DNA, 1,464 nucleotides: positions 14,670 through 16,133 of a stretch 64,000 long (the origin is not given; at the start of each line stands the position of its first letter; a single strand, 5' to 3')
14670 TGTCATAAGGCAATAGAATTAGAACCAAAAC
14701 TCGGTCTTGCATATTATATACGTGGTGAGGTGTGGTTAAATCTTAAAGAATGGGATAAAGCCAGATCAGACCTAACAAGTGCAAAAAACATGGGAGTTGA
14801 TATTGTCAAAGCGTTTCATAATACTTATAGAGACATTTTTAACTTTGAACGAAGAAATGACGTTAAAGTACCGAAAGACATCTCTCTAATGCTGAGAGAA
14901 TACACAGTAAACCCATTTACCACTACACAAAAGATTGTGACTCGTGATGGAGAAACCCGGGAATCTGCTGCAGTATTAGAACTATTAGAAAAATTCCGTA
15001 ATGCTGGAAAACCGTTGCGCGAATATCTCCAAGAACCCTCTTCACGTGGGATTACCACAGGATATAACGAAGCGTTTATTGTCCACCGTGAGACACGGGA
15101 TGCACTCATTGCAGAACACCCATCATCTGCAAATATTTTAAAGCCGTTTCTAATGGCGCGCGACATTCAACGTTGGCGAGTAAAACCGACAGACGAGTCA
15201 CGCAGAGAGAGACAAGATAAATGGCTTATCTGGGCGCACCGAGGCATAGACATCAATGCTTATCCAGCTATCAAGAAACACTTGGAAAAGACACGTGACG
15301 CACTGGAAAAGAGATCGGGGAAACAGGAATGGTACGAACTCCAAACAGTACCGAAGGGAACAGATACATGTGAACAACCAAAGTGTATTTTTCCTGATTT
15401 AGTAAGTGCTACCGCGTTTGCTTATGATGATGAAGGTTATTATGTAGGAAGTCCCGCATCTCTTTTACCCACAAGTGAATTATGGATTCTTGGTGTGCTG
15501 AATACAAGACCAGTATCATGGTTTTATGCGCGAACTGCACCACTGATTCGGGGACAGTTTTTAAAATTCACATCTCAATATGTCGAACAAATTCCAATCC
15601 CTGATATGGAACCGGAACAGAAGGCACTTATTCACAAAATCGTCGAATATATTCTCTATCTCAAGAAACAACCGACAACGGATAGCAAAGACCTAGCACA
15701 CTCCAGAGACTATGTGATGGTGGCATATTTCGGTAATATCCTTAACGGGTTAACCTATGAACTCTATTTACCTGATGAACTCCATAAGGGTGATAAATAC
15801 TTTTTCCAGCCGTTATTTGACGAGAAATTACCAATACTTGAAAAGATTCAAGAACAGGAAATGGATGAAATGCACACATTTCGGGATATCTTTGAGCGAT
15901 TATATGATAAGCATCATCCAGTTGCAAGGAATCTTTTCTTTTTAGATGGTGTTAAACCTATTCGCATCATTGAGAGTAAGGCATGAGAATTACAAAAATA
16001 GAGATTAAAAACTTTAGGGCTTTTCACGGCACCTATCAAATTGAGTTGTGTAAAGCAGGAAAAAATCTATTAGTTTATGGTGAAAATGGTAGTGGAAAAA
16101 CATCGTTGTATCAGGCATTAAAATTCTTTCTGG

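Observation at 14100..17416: Candidate undescribed defence-like cassette: TPR protein with an orphan type IIG target-recognition-like domain plus an overlapping SMC/ABC ATPase, inserted between a nitroreductase gene fragment and its intact copy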

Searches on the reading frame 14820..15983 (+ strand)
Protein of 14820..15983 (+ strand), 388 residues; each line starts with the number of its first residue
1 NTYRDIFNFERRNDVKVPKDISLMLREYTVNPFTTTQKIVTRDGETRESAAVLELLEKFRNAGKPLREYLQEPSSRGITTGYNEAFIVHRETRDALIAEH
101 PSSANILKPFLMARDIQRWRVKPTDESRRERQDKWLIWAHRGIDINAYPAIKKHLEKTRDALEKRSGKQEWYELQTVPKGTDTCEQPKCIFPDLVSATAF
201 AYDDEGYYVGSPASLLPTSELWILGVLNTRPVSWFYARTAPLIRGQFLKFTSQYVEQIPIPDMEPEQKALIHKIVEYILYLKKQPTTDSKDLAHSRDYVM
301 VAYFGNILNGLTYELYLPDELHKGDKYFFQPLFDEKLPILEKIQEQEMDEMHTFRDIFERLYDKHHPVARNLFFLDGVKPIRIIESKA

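Call 13: find_homologous_proteins(query=window:14820-15983:+)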
Query window:14820-15983:+ (388 aa): 357 proteins with E <= 0.001 among 1793 candidates; the best 120 are listed.
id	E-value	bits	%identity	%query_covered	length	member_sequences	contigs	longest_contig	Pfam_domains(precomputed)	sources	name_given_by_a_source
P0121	1.5e-263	891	100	100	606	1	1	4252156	PF13431.13,PF13414.13,PF12950.14,PF13428.13,PF13374.13,PF14559.13,PF24575.2,PF13371.13,PF00515.35,PF13424.13,PF21033.5,PF13432.13,PF13181.13,PF07719.24,PF13174.13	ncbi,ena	-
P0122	2.9e-242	821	91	100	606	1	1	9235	PF13431.13,PF13414.13,PF12950.14,PF13428.13,PF13374.13,PF13371.13,PF00515.35,PF13424.13,PF21033.5,PF13432.13,PF13181.13,PF07719.24,PF13174.13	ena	-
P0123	4.1e-240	814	90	100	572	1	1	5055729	PF13431.13,PF13414.13,PF12950.14,PF12569.15,PF13428.13,PF13374.13,PF14559.13,PF10516.16,PF13371.13,PF00515.35,PF13424.13,PF21033.5,PF13432.13,PF13181.13,PF07719.24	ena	-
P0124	1.3e-239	813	90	100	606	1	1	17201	PF13431.13,PF13414.13,PF12950.14,PF13428.13,PF14559.13,PF13371.13,PF00515.35,PF13424.13,PF21033.5,PF13432.13,PF13181.13,PF07719.24,PF13174.13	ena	-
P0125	7.5e-224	761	86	100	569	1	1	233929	PF25063.1,PF13431.13,PF13414.13,PF12950.14,PF13176.13,PF13428.13,PF13374.13,PF14559.13,PF10516.16,PF13371.13,PF00515.35,PF13424.13,PF21033.5,PF13432.13,PF13181.13,PF07719.24,PF13174.13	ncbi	-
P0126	2.1e-222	756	85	100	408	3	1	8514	PF12950.14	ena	-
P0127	1.7e-213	727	81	100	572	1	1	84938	PF13431.13,PF13414.13,PF12950.14,PF13176.13,PF13428.13,PF13374.13,PF14559.13,PF10516.16,PF13371.13,PF00515.35,PF13424.13,PF21033.5,PF13432.13,PF13181.13,PF07719.24,PF13174.13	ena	-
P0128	2.5e-208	710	81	100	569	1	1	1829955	PF25063.1,PF13431.13,PF13414.13,PF12950.14,PF13176.13,PF13428.13,PF13374.13,PF14559.13,PF10516.16,PF13371.13,PF00515.35,PF12895.14,PF13424.13,PF21033.5,PF13432.13,PF13181.13,PF07719.24,PF13174.13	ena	-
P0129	1.4e-204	697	79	100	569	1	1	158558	PF13431.13,PF13414.13,PF12950.14,PF13428.13,PF13374.13,PF14559.13,PF13371.13,PF00515.35,PF13424.13,PF21033.5,PF13432.13,PF13181.13,PF07719.24,PF13174.13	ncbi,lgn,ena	-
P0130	3.5e-204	696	80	100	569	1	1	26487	PF13431.13,PF13414.13,PF12950.14,PF13176.13,PF13428.13,PF13374.13,PF14559.13,PF10516.16,PF13371.13,PF00515.35,PF13424.13,PF13432.13,PF13181.13,PF07719.24,PF13174.13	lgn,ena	-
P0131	4.1e-199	679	78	100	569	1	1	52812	PF13431.13,PF25062.2,PF13414.13,PF12950.14,PF13176.13,PF13428.13,PF13374.13,PF14559.13,PF13371.13,PF00515.35,PF13424.13,PF21033.5,PF13432.13,PF13181.13,PF07719.24,PF13174.13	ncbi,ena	-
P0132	2.3e-197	674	79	100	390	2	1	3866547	PF12950.14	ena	-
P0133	1.5e-196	671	76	100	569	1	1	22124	PF13431.13,PF13414.13,PF12950.14,PF13176.13,PF13428.13,PF13374.13,PF14559.13,PF10516.16,PF13371.13,PF00515.35,PF13424.13,PF13432.13,PF13181.13,PF07719.24,PF13174.13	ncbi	-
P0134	1.1e-194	665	78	100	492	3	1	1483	PF13431.13,PF13414.13,PF13371.13,PF12950.14,PF00515.35,PF13432.13,PF13181.13,PF07719.24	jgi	jgi:tetratricopeptide (TPR) repeat protein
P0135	1.4e-192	658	76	100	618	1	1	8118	PF13431.13,PF13414.13,PF12950.14,PF13176.13,PF13428.13,PF13374.13,PF14559.13,PF24575.2,PF25575.1,PF10516.16,PF13371.13,PF00515.35,PF13424.13,PF21033.5,PF13432.13,PF13181.13,PF07719.24,PF13174.13,PF20308.5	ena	-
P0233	1.2e-148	513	62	100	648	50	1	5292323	PF13431.13,PF13414.13,PF12950.14,PF00515.35,PF13432.13,PF13676.12,PF13181.13,PF07719.24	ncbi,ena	-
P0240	4.6e-126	439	53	100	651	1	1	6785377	PF13431.13,PF13414.13,PF12950.14,PF13428.13,PF13676.12,PF14559.13,PF13371.13,PF00515.35,PF13424.13,PF13432.13,PF13181.13,PF07719.24,PF13174.13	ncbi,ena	-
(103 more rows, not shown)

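Call 15: find_encoding_contigs(protein=P0121, flank=10000, max_places=3)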
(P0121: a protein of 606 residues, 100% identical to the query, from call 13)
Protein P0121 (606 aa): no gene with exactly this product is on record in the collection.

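Call 16: find_encoding_contigs(protein=P0233, flank=10000, max_places=4)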
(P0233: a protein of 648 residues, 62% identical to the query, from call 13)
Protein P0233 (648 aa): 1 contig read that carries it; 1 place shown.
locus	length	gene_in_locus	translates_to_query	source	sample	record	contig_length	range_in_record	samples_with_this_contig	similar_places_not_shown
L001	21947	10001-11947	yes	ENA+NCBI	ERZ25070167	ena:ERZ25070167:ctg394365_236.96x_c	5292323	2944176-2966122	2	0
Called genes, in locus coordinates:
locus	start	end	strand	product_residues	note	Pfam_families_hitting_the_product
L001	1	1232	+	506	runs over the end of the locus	PF00361:Proton_antipo_M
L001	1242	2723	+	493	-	PF00361:Proton_antipo_M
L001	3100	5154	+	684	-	PF03190:Thioredox_DsbH, PF13899:Thioredoxin_7, PF07221:GlcNAc_2-epim (faint), PF07470:Glyco_hydro_88 (faint)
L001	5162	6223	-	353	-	PF08240:ADH_N, PF16912:Glu_dehyd_C (weak), PF00107:ADH_zinc_N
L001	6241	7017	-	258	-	PF00248:Aldo_ket_red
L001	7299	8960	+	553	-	PF03235:GmrSD_N, PF07510:GmrSD_C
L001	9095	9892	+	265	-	PF03747:ADP_ribosyl_GH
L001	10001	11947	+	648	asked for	PF13676:TIR_2, PF00515:TPR_1 (faint), PF07719:TPR_2 (faint), PF13181:TPR_8 (faint), PF13431:TPR_17 (faint), PF13414:TPR_11, PF13432:TPR_16 (weak), PF12950:TaqI_C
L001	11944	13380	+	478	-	PF02463:SMC_N, PF13175:AAA_15, PF13476:AAA_23, PF13555:AAA_29 (weak)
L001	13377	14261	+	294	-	PF18030:Rimk_N, PF14397:ATPgrasp_ST (faint), PF02655:ATP-grasp_3, PF08443:RimK, PF02955:GSH-S_ATP, PF07478:Dala_Dala_lig_C (faint)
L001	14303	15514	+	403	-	PF13439:Glyco_transf_4, PF13579:Glyco_trans_4_4, PF20706:GT4-conflict, PF00534:Glycos_transf_1, PF13692:Glyco_trans_1_4, PF13524:Glyco_trans_1_2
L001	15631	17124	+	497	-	PF01232:Mannitol_dh, PF08125:Mannitol_dh_C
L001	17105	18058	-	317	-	PF01408:GFO_IDH_MocA, PF22725:GFO_IDH_MocA_C3, PF02894:GFO_IDH_MocA_C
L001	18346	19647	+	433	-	PF07690:MFS_1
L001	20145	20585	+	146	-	-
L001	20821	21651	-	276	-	PF13302:Acetyltransf_3, PF00583:Acetyltransf_1, PF13508:Acetyltransf_7 (faint)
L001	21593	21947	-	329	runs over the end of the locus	PF03193:RsgA_GTPase, PF02421:FeoB_N (faint)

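Call 20: search_protein_families(library=pfam, proteins=[L001:10001-11944:+], max_evalue=0.001)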
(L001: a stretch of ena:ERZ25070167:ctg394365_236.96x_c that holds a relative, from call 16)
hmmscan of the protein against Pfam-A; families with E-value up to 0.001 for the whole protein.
L001:10001-11944:+ (648 aa): 11 families
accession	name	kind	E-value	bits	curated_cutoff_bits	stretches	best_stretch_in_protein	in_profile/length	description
PF13676.11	TIR_2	-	3.5e-18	66.7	28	1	7-108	1-102/122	TIR domain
PF13414.12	TPR_11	-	1.6e-17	63.3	26.8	1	167-208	1-42/42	TPR repeat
PF00515.34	TPR_1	-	3e-14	52.6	27.8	1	165-193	6-34/34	Tetratricopeptide repeat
PF07719.23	TPR_2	-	3.8e-12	45.8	27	1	161-192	2-33/34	Tetratricopeptide repeat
PF12950.13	TaqI_C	-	5.6e-09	36.7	26.5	1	401-521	5-118/118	TaqI-like C-terminal specificity domain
PF13432.12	TPR_16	-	8.1e-09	36.2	32.7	1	166-209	3-46/65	Tetratricopeptide repeat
PF13431.12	TPR_17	-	6.2e-08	32.8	24.4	0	183-208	2-27/34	Tetratricopeptide repeat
PF13181.12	TPR_8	-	3.7e-07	30.2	25.7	0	160-192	1-33/34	Tetratricopeptide repeat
PF13371.12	TPR_9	-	0.00023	21.5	35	0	171-225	6-60/73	Tetratricopeptide repeat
PF01582.25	TIR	-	0.00044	20.5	21.3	0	12-96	6-96/179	TIR domain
PF13428.12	TPR_14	-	0.0008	20.3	23.5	0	164-200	5-41/44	Tetratricopeptide repeat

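Call 25: search_solved_structures(query=window:14820-15983:+, max_evalue=1)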
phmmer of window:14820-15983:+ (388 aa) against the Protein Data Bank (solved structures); distinct sequences matched with E-value up to 1: 1.
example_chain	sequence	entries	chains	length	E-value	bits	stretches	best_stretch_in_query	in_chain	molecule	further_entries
7qw5_A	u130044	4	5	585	1.1e-10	44.1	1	96-294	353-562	Modification methylase BseCI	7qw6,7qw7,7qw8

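Call 34: find_encoding_contigs(protein=P0240, flank=10000, max_places=2)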
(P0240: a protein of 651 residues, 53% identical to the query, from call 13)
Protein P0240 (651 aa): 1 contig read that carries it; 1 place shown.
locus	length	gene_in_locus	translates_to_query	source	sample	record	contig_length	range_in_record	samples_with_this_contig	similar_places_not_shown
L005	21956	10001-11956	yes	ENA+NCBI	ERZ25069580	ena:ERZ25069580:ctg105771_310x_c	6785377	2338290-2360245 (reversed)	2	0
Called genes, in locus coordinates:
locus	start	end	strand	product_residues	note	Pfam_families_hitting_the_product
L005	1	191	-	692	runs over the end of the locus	PF00009:GTP_EFTU, PF03144:GTP_EFTU_D2, PF22042:EF-G_D2, PF14492:EFG_III, PF16658:RF3_C (faint), PF03764:EFG_IV, PF00679:EFG_C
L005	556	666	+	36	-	-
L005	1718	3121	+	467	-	PF01425:Amidase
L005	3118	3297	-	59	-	-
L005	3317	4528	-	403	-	PF01408:GFO_IDH_MocA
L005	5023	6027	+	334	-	PF00144:Beta-lactamase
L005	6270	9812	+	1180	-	PF02384:N6_Mtase (faint), PF20473:MmeI_Mtase (weak), PF07669:Eco57I, PF12950:TaqI_C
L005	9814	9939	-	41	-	-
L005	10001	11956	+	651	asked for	PF13676:TIR_2, PF00515:TPR_1 (weak), PF07719:TPR_2 (weak), PF13424:TPR_12 (weak), PF13414:TPR_11, PF00515:TPR_1, PF13414:TPR_11, PF12950:TaqI_C, +8 more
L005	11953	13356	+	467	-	PF02463:SMC_N, PF13175:AAA_15 (faint), PF13476:AAA_23, PF13555:AAA_29 (weak)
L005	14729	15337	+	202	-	PF00551:Formyl_trans_N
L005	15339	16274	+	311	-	PF01261:AP_endonuc_2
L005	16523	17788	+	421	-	PF00275:EPSP_synthase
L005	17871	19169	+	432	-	PF00815:Histidinol_dh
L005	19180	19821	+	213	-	PF06267:DUF1028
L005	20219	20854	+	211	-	PF08241:Methyltransf_11 (weak)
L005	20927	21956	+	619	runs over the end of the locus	PF02518:HATPase_c (faint), PF13589:HATPase_c_3, PF00183:HSP90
